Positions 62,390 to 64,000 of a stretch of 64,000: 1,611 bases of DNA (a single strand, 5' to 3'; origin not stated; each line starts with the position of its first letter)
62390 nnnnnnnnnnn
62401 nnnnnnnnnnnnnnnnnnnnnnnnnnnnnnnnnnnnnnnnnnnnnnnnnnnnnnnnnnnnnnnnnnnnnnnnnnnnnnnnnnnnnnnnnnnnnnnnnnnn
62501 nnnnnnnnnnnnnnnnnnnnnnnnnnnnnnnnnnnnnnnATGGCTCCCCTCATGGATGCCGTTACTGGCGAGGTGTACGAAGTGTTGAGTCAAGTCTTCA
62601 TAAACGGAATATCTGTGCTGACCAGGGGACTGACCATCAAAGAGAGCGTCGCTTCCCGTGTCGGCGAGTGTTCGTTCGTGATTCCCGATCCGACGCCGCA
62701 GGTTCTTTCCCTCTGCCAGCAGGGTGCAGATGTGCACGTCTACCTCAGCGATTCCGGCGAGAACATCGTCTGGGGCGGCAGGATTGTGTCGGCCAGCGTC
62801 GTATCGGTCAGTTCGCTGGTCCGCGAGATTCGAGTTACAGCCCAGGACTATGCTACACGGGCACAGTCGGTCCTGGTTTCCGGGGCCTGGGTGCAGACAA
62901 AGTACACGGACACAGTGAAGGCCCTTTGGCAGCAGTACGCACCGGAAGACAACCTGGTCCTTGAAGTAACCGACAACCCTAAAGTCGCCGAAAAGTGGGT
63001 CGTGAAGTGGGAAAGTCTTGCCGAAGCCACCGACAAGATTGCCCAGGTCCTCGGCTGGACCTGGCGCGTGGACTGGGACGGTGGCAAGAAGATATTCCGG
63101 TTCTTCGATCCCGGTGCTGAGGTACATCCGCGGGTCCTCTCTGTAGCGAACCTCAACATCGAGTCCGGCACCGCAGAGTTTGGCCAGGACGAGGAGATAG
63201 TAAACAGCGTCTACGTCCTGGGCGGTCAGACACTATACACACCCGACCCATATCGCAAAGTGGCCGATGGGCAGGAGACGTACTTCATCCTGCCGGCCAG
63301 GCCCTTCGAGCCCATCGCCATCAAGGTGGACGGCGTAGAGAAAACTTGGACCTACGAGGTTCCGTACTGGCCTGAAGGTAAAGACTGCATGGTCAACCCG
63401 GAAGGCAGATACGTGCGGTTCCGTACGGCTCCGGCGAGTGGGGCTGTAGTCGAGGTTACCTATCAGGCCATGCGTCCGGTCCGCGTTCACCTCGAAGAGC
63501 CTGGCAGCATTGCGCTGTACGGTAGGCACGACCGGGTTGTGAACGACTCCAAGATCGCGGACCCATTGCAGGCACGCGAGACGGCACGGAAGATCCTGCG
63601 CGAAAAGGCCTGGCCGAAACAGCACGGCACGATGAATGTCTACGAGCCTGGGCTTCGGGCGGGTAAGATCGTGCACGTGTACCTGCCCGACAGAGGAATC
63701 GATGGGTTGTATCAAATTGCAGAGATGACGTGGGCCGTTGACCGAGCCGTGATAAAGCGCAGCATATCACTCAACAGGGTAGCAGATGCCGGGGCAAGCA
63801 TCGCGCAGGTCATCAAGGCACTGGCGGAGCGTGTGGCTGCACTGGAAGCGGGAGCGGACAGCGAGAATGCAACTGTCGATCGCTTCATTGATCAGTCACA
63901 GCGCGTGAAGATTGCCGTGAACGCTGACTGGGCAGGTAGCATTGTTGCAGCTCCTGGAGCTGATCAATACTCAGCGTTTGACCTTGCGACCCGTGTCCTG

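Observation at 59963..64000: Post-TMP ORF open for >1,340 aa with an Ala-rich repeat architecture and an internal discoidin-like domain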

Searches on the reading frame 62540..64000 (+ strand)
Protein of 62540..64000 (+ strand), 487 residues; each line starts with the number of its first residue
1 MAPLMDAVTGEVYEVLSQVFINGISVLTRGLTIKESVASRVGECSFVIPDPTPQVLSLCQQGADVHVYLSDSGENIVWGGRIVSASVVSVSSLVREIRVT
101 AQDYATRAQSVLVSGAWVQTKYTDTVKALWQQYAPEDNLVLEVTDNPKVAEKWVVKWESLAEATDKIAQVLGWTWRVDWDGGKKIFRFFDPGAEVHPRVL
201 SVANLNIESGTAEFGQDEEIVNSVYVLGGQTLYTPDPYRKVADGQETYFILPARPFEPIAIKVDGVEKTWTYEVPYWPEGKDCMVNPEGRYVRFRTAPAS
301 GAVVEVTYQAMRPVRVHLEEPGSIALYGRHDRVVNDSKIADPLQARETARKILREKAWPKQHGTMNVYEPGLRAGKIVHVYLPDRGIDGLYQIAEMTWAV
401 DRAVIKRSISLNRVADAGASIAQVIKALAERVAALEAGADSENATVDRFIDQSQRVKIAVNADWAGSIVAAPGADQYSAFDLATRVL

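Call 33: search_protein_representatives(protein=window:62540-64000:+)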
Query: 487 residues. Proteins with E-value up to 0.001 (for the whole library): 839; up to 1e-10: 238; up to 1e-30: 27. The best 150 are listed.
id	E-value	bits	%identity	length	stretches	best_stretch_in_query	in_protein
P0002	0.0e+00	1035.7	93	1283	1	1-487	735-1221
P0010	8.2e-150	516.6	60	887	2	2-231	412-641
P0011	4.0e-127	441.8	46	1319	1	4-460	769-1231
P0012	1.1e-95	338.1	41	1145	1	13-453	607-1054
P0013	1.8e-91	324.2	41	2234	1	4-439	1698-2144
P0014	6.3e-91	322.4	38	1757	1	4-468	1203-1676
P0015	1.0e-88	315.1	39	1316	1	5-469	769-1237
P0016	2.7e-88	313.7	38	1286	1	4-469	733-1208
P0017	5.7e-88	312.7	37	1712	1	14-452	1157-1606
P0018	5.9e-87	309.3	38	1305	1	4-468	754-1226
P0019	4.7e-83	296.4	38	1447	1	6-474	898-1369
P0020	2.8e-82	293.9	38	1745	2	13-262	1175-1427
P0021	2.4e-80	287.5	37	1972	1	13-456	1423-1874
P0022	1.9e-79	284.6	37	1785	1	4-473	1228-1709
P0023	1.3e-78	281.8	37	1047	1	4-466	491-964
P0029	2.5e-67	244.6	31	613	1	3-470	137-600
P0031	7.7e-64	233.1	32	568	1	4-461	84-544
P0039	7.6e-23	97.9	24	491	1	32-423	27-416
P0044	4.2e-19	85.6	24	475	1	23-451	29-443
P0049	6.4e-18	81.7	27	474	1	69-398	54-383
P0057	7.7e-17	78.1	25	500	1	76-394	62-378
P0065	2.4e-16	76.5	25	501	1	61-398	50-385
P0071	9.0e-16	74.6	27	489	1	26-400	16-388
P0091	1.3e-14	70.8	22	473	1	34-448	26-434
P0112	7.1e-14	68.3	23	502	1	25-395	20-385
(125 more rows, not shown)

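Call 34: search_protein_families(library=pfam, proteins=[P0029, P0031, P0039, P0044, P0049, P0057, P0065, P0071, P0091, P0112], max_evalue=0.01)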
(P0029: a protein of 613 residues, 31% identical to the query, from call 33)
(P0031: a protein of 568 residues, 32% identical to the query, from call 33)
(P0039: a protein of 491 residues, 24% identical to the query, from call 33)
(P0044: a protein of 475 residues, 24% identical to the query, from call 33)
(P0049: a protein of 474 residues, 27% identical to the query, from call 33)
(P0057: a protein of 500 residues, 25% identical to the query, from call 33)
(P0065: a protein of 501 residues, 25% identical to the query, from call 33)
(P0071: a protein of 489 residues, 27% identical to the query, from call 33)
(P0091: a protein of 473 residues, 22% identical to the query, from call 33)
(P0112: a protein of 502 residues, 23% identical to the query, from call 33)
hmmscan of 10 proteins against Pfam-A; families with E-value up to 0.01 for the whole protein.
P0029 (613 aa): 1 family
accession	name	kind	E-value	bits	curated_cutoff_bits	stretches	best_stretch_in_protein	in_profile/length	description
PF24032.1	YQBQ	-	8.8e-09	35.6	27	1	446-540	199-293/294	YQBQ-like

P0031 (568 aa): 1 family
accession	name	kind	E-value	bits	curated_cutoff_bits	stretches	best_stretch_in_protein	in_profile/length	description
PF24032.1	YQBQ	-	0.0012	18.7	27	0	398-480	197-279/294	YQBQ-like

P0039 (491 aa): 1 family
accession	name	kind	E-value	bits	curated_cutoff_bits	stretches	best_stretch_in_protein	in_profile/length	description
PF24032.1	YQBQ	-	8.4e-07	29.1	27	1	313-404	200-293/294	YQBQ-like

P0044 (475 aa): 1 family
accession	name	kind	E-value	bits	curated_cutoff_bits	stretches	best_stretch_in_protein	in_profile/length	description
PF21683.3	GpP-like_1st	-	0.0025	18.1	27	0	34-103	16-83/85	Mu phage baseplate assembly protein GpP-like, N-terminal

P0049 (474 aa): 1 family
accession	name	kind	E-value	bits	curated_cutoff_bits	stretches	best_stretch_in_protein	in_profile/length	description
PF24032.1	YQBQ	-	9.8e-08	32.2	27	1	22-70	3-51/294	YQBQ-like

P0057 (500 aa): 0 families

P0065 (501 aa): 0 families

P0071 (489 aa): 1 family
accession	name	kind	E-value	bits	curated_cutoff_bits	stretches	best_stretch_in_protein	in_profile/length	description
PF24032.1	YQBQ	-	3.3e-06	27.2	27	0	23-153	3-125/294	YQBQ-like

P0091 (473 aa): 2 families
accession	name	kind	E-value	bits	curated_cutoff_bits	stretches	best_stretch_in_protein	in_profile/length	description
PF06605.17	Prophage_tail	-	8.4e-07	29.4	31.3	1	99-410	9-248/250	Prophage endopeptidase tail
PF24032.1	YQBQ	-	2.6e-06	27.5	27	1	305-384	200-281/294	YQBQ-like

P0112 (502 aa): 1 family
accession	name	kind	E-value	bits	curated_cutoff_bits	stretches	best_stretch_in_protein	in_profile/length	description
PF24032.1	YQBQ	-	0.0002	21.3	27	1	32-137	7-103/294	YQBQ-like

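Call 72: search_dna_similar(query=window:62582-63850:+, collection=phages, mode=protein, max_evalue=0.01, max_rows=25)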
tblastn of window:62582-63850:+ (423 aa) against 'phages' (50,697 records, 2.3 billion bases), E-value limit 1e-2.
Records with a match: 3; places in all: 3; records where one place covers at least 80% of the query: 1.
Best place of each record, by identity: <60% 3.
By first word of the organism name: Thermoanaerobacterium 2; Caudoviricetes 1.
By host as written in the record: Thermoanaerobacterium saccharolyticum JW/SL-YS485 2; Methanosarcinales 1.
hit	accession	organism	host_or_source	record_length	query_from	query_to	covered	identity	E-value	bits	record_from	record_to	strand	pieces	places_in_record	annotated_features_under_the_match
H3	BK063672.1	Caudoviricetes sp. vir515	Methanosarcinales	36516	13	373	85%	23.7%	2e-7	60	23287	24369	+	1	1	hypothetical protein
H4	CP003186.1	Thermoanaerobacterium phage THSA-485A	Thermoanaerobacterium saccharolyticum ...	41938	141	378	56%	23.6%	1e-7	61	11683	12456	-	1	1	hypothetical protein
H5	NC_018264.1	Thermoanaerobacterium phage THSA-485A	Thermoanaerobacterium saccharolyticum ...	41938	141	378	56%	23.6%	1e-7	61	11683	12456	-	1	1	hypothetical protein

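Call 83: find_encoding_contigs(protein=P0029, flank=8000, max_places=2)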
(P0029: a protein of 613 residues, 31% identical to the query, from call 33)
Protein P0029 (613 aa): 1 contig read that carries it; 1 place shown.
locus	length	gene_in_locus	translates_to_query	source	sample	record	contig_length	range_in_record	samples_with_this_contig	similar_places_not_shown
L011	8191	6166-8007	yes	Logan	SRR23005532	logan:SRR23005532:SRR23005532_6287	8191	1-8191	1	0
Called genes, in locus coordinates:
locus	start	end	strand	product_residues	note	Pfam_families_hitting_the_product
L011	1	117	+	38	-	?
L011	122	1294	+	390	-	PF05065:Phage_capsid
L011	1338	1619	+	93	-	PF24829:Phage_connect_2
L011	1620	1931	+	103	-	-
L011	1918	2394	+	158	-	PF04883:HK97-gp10_like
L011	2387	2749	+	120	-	-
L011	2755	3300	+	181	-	-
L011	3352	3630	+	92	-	-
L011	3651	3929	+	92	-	-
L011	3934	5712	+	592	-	PF04513:Baculo_PEP_C (faint)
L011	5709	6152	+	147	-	-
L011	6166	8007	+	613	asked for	PF24032:YQBQ (weak)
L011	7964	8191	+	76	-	?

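Call 84: find_encoding_contigs(protein=P0031, flank=8000, max_places=2)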
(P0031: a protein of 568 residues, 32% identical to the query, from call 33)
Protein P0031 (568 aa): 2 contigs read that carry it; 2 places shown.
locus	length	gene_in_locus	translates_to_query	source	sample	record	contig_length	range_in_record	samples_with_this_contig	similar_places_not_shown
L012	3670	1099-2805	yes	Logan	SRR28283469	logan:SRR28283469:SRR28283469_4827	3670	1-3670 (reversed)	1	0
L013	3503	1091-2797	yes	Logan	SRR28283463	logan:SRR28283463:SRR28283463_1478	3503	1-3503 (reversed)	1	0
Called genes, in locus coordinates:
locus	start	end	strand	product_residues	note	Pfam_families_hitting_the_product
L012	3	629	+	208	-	?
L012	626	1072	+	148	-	-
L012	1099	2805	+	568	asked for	-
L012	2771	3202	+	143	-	-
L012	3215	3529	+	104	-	-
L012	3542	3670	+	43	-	?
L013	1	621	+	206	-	?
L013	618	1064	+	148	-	-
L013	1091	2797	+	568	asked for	-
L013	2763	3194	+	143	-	-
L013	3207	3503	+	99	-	?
